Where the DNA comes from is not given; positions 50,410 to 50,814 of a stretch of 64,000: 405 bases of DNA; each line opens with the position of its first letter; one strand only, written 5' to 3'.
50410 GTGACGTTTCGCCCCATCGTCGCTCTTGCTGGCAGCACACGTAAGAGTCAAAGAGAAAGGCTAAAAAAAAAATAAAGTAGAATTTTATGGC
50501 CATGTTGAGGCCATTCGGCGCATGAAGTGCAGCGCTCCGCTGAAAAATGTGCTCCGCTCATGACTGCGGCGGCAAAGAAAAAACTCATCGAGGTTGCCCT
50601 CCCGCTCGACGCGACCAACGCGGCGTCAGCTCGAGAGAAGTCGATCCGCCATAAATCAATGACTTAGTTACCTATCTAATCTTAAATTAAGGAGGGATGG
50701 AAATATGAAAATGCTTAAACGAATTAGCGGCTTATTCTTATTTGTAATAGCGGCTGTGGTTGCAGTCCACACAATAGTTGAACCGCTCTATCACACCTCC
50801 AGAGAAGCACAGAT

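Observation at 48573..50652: ATPase fused to a PD-(D/E)xK-like tail and translationally coupled to a DUF1156-type methylase: a candidate unclassified defence module, now degraded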

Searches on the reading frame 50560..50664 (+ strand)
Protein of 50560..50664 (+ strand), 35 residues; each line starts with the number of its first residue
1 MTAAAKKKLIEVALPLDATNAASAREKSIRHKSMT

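Call 7: search_protein_families(library=pfam, max_evalue=0.1, proteins=[window:50560-50664:+])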
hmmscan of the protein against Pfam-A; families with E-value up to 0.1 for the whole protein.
seq(35 aa): 1 family
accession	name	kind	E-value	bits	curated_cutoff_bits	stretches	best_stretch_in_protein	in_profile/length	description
PF06634.17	DUF1156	-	0.0012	19.3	24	1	13-32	1-20/73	Protein of unknown function (DUF1156)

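Call 8: search_protein_families(library=padloc, max_evalue=0.1, proteins=[window:50560-50664:+])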
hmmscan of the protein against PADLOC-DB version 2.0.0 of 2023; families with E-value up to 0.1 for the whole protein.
seq(35 aa): 2 families
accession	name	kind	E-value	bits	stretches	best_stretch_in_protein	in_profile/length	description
PDLC00661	HmaB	-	2.7e-10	36.8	1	5-31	6-32/973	DNA-adenine methylase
PDLC00660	HmaB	-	4.4e-10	36.1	1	4-31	6-33/967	DNA-adenine methylase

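Call 9: search_protein_families(library=ncbifam, max_evalue=0.1, proteins=[window:50560-50664:+])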
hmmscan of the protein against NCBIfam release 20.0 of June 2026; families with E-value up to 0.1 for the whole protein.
seq(35 aa): 0 families
